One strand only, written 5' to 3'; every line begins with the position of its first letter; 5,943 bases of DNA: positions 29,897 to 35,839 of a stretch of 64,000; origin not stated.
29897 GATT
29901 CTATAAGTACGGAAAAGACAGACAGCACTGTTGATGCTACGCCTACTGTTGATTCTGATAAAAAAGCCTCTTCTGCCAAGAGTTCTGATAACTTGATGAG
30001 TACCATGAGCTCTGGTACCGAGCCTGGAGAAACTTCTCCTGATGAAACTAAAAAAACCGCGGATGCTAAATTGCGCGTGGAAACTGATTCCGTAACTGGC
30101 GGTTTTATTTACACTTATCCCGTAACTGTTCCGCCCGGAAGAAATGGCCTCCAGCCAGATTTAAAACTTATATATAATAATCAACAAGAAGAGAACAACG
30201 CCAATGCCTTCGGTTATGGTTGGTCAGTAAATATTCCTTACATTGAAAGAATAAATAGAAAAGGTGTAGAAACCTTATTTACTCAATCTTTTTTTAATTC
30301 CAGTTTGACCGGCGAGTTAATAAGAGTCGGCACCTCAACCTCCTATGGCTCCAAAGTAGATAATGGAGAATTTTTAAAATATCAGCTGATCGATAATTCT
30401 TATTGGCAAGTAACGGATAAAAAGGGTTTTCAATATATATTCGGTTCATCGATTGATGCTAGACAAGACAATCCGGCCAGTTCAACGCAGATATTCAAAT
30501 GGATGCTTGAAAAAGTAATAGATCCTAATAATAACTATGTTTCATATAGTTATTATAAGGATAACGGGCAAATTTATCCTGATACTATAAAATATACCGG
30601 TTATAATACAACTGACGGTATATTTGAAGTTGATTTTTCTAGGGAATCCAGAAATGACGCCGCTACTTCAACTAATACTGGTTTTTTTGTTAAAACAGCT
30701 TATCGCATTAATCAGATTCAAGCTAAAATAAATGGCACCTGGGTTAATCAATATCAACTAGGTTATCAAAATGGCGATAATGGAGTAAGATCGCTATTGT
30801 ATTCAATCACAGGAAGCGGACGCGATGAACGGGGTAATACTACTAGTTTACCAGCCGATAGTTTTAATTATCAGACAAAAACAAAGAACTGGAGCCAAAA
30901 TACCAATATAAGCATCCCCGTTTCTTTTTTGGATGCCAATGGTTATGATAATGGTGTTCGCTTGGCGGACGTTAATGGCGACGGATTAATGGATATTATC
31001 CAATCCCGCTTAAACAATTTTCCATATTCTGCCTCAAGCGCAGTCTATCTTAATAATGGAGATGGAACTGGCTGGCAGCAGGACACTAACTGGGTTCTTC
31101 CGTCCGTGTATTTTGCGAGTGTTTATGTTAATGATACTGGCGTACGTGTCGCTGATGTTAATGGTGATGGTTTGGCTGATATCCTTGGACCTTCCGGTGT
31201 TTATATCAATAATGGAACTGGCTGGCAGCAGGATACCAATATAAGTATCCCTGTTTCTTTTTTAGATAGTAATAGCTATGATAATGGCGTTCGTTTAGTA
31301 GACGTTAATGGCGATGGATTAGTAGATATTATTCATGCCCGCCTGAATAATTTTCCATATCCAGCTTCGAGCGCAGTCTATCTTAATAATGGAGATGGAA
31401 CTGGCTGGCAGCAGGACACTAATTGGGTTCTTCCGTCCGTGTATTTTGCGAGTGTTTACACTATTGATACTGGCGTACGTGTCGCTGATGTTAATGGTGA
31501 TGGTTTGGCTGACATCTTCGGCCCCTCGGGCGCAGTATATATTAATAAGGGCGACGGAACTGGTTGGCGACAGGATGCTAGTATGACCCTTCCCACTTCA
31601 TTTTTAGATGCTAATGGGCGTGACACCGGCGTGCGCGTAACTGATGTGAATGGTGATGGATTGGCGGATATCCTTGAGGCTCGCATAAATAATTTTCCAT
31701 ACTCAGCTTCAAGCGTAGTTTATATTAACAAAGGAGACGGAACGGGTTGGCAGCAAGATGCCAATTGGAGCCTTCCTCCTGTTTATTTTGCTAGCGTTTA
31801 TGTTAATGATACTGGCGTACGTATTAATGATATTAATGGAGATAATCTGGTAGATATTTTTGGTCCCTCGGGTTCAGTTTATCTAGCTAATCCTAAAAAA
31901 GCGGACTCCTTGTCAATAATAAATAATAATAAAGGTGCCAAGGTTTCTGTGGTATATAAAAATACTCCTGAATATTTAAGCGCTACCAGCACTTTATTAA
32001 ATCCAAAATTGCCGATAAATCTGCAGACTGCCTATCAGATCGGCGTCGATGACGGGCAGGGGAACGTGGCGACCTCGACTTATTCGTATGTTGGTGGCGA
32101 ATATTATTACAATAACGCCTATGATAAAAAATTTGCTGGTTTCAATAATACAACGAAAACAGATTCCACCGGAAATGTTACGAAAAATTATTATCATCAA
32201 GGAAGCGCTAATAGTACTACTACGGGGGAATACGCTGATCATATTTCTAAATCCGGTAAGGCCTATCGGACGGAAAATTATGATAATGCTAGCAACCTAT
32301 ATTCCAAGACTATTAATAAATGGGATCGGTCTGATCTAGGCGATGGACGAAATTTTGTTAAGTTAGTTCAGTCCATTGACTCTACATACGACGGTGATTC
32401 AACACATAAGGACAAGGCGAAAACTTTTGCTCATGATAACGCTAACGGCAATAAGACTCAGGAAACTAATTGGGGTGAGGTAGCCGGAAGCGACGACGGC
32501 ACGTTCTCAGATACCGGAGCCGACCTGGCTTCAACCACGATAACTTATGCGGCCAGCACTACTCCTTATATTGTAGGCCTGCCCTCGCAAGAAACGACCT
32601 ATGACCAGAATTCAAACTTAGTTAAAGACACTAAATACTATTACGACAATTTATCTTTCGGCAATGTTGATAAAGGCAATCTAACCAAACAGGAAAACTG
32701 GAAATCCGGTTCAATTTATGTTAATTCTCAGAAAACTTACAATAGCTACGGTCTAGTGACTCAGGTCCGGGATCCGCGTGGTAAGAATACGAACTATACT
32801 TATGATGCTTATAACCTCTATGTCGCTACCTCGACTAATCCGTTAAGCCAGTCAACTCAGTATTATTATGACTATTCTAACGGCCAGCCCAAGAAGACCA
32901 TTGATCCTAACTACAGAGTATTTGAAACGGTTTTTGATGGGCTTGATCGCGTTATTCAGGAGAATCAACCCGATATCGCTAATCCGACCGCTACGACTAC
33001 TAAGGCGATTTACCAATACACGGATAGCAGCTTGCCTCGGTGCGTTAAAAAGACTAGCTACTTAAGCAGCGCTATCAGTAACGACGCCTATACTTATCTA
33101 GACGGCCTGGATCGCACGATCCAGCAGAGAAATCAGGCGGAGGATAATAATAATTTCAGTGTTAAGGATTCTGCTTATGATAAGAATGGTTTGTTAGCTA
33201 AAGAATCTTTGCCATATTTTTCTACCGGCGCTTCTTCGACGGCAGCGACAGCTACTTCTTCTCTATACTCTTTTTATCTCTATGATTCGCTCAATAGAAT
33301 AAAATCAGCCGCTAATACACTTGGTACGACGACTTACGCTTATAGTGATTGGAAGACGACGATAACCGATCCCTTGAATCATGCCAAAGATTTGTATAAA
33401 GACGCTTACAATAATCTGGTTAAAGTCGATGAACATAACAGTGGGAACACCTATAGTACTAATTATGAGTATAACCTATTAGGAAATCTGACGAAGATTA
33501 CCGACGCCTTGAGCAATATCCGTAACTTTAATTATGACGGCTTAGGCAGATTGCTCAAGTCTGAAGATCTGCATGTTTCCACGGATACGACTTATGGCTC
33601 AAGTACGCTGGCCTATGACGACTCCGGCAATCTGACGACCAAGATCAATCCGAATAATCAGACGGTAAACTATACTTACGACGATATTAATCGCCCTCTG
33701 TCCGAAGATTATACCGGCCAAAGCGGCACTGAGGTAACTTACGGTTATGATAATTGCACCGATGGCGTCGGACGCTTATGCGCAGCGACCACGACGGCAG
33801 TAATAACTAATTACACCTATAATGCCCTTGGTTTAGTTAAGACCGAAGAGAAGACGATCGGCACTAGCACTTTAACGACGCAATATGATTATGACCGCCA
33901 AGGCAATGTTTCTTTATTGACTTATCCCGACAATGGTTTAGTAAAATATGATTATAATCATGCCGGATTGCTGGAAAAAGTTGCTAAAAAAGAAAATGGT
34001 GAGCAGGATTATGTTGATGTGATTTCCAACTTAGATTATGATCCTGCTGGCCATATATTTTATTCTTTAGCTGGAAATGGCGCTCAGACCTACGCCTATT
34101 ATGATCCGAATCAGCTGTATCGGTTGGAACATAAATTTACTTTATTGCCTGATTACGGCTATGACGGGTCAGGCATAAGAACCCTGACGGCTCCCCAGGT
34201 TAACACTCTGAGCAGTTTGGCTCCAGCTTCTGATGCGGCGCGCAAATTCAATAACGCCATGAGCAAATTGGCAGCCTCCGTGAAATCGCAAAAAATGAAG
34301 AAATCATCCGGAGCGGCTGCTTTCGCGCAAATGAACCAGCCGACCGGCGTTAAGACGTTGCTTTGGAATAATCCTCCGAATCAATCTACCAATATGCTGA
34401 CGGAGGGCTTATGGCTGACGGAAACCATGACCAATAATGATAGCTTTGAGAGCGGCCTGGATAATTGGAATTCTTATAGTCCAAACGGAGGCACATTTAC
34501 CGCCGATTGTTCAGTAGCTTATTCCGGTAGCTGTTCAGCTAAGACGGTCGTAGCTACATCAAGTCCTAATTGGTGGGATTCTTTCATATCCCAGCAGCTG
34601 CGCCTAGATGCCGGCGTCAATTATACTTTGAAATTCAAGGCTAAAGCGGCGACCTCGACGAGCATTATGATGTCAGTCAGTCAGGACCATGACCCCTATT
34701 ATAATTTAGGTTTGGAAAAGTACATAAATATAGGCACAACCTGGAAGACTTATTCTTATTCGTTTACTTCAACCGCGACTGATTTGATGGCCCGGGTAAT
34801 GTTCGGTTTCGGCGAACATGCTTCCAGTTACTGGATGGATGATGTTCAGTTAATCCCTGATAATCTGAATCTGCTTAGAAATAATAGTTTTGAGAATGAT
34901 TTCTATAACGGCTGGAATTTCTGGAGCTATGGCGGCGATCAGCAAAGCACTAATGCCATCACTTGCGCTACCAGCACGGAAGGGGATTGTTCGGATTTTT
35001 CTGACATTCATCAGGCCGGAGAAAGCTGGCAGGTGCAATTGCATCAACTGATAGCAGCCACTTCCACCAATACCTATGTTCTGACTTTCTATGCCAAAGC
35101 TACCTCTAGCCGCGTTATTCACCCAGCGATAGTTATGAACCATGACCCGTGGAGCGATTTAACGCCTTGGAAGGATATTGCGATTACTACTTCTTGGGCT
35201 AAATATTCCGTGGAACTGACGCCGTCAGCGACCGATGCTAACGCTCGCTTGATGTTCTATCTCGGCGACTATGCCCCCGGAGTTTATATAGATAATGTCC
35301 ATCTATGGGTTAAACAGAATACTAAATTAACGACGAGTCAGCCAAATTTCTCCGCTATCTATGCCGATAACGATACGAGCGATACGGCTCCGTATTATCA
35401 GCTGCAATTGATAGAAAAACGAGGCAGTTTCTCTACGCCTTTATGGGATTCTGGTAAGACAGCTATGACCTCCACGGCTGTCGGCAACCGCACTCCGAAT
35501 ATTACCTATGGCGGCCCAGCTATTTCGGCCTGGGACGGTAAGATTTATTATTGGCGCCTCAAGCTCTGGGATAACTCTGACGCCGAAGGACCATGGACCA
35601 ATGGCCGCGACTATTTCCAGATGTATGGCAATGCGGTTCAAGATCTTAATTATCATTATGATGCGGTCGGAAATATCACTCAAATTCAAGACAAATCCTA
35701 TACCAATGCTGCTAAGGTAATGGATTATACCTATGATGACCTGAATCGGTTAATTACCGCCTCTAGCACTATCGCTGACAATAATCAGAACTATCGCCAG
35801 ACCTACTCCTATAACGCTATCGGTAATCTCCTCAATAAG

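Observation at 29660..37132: A 2,490-aa RHS/teneurin-like polymorphic toxin gene in a small-genome (CPR-like) bacterium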

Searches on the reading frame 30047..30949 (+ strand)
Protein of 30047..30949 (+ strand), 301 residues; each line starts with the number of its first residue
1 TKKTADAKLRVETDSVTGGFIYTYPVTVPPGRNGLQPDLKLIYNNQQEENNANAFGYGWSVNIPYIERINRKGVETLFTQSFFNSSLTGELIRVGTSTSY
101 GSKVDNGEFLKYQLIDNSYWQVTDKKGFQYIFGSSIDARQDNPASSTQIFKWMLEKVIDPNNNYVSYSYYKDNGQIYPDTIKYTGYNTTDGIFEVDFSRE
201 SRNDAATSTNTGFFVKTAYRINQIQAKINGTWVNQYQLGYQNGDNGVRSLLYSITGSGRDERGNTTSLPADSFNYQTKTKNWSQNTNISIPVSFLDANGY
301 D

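Call 13: search_protein_families(library=pfam, proteins=[window:30047-30949:+], max_evalue=1)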
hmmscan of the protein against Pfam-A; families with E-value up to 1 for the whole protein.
window:30047-30949:+ (301 aa): 3 families
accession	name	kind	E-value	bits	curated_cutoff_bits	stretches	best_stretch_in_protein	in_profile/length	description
PF03534.18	SpvB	-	8.8e-19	68.2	22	2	116-177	124-185/287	Salmonella virulence plasmid 65kDa B protein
PF20148.4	DUF6531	-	0.085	13.6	24.1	1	15-63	6-50/74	Domain of unknown function (DUF6531)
PF00377.23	Prion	-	0.2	12.1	25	1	166-189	12-35/116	Prion/Doppel alpha-helical domain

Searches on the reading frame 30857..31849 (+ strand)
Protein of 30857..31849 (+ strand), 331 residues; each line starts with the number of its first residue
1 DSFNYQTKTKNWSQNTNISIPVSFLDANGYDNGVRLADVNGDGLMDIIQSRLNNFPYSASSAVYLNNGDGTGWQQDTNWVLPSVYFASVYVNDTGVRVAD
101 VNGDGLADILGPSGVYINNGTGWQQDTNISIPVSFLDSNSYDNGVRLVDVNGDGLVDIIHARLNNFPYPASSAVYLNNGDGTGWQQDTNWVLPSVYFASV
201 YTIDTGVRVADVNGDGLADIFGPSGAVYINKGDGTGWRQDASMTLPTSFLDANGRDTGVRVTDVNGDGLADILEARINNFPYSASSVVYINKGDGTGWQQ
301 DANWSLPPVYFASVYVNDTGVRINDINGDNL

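Call 13: search_protein_families(library=pfam, proteins=[window:30857-31849:+], max_evalue=1)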
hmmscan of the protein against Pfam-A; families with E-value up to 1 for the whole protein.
window:30857-31849:+ (331 aa): 14 families
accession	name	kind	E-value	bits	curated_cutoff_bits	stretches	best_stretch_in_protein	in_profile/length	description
PF13517.12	FG-GAP_3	-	8.8e-29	100.3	26.9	6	60-110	17-60/61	FG-GAP-like repeat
PF12256.14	TcdB_toxin_midN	-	1.6e-12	47.5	24.8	3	85-110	19-44/181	Insecticide toxin TcdB middle/N-terminal region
PF21955.1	CarG-like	-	9.5e-08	32.7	28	1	143-181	3-44/144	Carbapenem resistance protein CarG-like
PF01839.29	FG-GAP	-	1.6e-05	25.1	22.1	4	259-273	5-19/37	FG-GAP repeat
PF23017.2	WIV_2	-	0.00028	21.3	27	0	42-75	50-83/89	Tospovirus NSs-like, WIV_2 domain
PF13406.11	SLT_2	-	0.0012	18.5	24.3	0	148-192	171-209/292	Transglycosylase SLT domain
PF00036.39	EF-hand_1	-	0.0072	16.2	25.4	0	146-157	7-18/29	EF hand domain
PF00404.24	Dockerin_1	-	0.0079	16.8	22.9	0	149-158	3-12/57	Dockerin type I domain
PF14779.12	BBS1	-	0.0089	16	27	0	141-168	15-42/254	Ciliary BBSome complex subunit 1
PF16743.10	PliI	-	0.018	15.2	27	0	29-52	57-80/123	Periplasmic lysozyme inhibitor of I-type lysozyme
PF17568.7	DUF5474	-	0.029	14.9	25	0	46-87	20-61/77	Family of unknown function (DUF5474)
PF20608.4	Phage_tube_C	-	0.076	13.8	24.1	0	238-265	17-46/82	Phage tail tube protein C-terminal domain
PF03906.20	Phage_T7_tail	-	0.082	13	25.2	0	125-170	91-137/157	Phage T7 tail fibre protein, N-terminal domain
PF18466.6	GluRS_N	-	0.091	13.6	26.7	0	125-153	6-38/55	Glutamate--tRNA ligase N-terminal domain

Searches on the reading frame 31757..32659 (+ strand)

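Call 13: search_protein_families(library=pfam, proteins=[window:31757-32659:+], max_evalue=1)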
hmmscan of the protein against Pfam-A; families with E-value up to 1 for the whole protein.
window:31757-32659:+ (301 aa): 1 family
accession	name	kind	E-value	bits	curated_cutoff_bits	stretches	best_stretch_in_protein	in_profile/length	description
PF25605.1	Phage_80a_gp11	-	0.26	12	27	0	200-236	10-46/76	Phage 80a gp11 protein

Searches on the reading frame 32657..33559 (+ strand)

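Call 13: search_protein_families(library=pfam, proteins=[window:32657-33559:+], max_evalue=1)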
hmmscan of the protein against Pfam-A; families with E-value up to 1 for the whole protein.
window:32657-33559:+ (301 aa): 2 families
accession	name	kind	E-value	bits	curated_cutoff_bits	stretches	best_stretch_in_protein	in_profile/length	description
PF05593.20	RHS_repeat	-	2e-13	50.8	22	4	272-300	1-29/38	RHS Repeat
PF20041.5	DUF6443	-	8.6e-07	29.7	27.8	1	135-230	16-102/137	Domain of unknown function (DUF6443)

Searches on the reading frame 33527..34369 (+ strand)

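Call 13: search_protein_families(library=pfam, proteins=[window:33527-34369:+], max_evalue=1)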
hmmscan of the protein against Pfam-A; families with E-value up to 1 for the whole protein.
window:33527-34369:+ (281 aa): 4 families
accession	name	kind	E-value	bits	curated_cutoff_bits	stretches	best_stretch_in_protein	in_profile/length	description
PF05593.20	RHS_repeat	-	1.3e-10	41.8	22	3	30-63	1-34/38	RHS Repeat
PF13411.12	MerR_1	-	0.018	15.6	21.6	0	187-212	33-57/69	MerR HTH family regulatory protein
PF11272.13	DUF3072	-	0.056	13.7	27.5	1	220-262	15-55/56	Protein of unknown function (DUF3072)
PF12545.13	DUF3739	-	0.11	13.5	27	0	182-224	15-59/110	Filamentous haemagglutinin family outer membrane protein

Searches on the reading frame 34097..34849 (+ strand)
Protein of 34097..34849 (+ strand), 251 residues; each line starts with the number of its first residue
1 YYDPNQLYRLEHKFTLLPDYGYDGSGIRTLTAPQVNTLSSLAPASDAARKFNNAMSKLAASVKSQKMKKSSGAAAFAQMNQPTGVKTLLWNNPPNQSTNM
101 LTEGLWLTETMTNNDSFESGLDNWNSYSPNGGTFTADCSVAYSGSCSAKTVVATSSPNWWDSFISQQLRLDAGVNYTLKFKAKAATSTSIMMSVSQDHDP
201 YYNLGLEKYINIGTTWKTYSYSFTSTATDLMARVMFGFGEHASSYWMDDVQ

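Call 13: search_protein_families(library=pfam, proteins=[window:34097-34849:+], max_evalue=1)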
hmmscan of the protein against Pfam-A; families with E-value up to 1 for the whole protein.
window:34097-34849:+ (251 aa): 4 families
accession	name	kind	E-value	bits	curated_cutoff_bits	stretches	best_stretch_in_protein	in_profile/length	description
PF02018.23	CBM_4_9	-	3.9e-14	53.6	25.9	1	113-235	5-128/136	Carbohydrate binding domain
PF04862.18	DUF642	-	0.0012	19.1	27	1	162-229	66-131/157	Protein of unknown function (DUF642)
PF11272.13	DUF3072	-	0.047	14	27.5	1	30-72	15-55/56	Protein of unknown function (DUF3072)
PF00055.23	Laminin_N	-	0.088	12.7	25.9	1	151-221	58-126/233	Laminin N-terminal (Domain VI)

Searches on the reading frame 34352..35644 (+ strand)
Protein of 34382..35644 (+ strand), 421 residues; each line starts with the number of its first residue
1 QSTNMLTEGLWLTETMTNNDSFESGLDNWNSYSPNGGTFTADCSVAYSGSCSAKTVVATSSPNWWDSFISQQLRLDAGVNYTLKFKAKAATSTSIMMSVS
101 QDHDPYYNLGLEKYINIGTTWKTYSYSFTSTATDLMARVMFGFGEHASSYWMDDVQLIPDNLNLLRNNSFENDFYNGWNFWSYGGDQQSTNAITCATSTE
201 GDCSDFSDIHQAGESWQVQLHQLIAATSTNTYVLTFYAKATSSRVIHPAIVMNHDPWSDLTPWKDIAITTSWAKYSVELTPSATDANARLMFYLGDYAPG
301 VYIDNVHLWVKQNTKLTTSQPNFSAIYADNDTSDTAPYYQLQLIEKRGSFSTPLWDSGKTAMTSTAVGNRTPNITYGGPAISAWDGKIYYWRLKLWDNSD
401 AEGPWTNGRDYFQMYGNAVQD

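Call 72: find_homologous_proteins(query=window:34382-35644:+, max_evalue=0.00001)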
Query window:34382-35644:+ (421 aa): 3 proteins with E <= 0.00001 among 2174 candidates.
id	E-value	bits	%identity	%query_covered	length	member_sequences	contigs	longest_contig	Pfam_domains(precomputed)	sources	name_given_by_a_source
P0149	1.1e-47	181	44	24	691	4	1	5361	PF25788.3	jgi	jgi:hypothetical protein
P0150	5.2e-41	159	57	30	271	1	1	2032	PF05593.20,PF25788.3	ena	-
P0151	7.9e-17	79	29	73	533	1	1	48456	PF02018.24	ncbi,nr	ncbi:MAG: carbohydrate binding domain-containing protein [bacterium]|nr:carbohydrate binding domain-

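Call 83: predict_structure(alignment_id=A3)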
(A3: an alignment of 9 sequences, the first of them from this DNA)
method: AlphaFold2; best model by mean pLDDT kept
length: 428 residues; sequences in the alignment: 9
mean_pLDDT: 77.4   pTM: 0.68
mean pLDDT of the five models: 77.4, 76.3, 70.7, 70.3, 65.1
residues with pLDDT >= 90: 80; 70-90: 239; 50-70: 71; < 50: 38
segments of 3 or more residues with pLDDT < 50: 1-24, 323-327, 339-344, 426-428
pLDDT, mean of each block of 10 residues (from residue 1): 34 37 56 76 85 81 91 89 82 91 92 77 92 90 84 92 84 84 75 71 81 84 72 90 88 89 81 89 88 92 76 88 54 58 63 77 86 63 74 65 78 69 51
secondary structure, 60 per line:
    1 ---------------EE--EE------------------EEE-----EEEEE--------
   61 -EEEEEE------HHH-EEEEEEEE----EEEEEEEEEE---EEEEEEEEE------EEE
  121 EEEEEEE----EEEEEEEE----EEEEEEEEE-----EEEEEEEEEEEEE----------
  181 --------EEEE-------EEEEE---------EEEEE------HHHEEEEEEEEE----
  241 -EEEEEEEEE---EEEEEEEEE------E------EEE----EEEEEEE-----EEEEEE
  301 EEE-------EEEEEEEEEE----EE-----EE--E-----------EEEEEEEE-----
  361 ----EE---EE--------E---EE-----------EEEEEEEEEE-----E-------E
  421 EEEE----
elements in order: E40-42 E48-52 E62-67 E78-85 E90-99 E103-111 E118-127 E132-139 E144-152 E158-170 E189-192 E200-204 E214-218 E228-236 E242-250 E254-262 E276-278 E283-289 E295-303 E311-320 E348-355 E397-406 E420-424

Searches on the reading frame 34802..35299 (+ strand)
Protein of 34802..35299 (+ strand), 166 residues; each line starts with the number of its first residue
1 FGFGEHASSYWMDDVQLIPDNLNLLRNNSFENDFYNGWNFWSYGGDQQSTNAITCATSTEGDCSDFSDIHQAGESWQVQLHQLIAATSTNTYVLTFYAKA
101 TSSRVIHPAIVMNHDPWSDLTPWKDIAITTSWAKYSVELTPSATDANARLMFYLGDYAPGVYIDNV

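Call 13: search_protein_families(library=pfam, proteins=[window:34802-35299:+], max_evalue=1)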
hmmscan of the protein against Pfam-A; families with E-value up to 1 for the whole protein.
window:34802-35299:+ (166 aa): 2 families
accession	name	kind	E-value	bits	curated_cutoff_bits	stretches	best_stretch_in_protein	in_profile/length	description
PF02018.23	CBM_4_9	-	1.6e-13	51.6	25.9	1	23-157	2-134/136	Carbohydrate binding domain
PF15425.12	DUF4627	-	0.037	14.2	24.9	1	41-103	30-97/211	Domain of unknown function (DUF4627)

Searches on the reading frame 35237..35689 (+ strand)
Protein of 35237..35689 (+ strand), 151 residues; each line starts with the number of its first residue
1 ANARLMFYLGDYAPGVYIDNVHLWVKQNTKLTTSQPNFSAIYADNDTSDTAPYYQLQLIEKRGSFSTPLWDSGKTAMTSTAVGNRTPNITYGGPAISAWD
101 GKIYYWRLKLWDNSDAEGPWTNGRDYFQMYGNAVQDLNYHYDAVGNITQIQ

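Call 13: search_protein_families(library=pfam, proteins=[window:35237-35689:+], max_evalue=1)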
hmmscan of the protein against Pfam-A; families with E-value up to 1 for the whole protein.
window:35237-35689:+ (151 aa): 1 family
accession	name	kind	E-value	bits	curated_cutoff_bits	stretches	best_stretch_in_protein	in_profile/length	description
PF25788.1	Ig_Rha78A_N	-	3.7e-05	24.4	27.4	1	29-122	13-95/105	Rha78A-like, N-terminal immunoglobulin domain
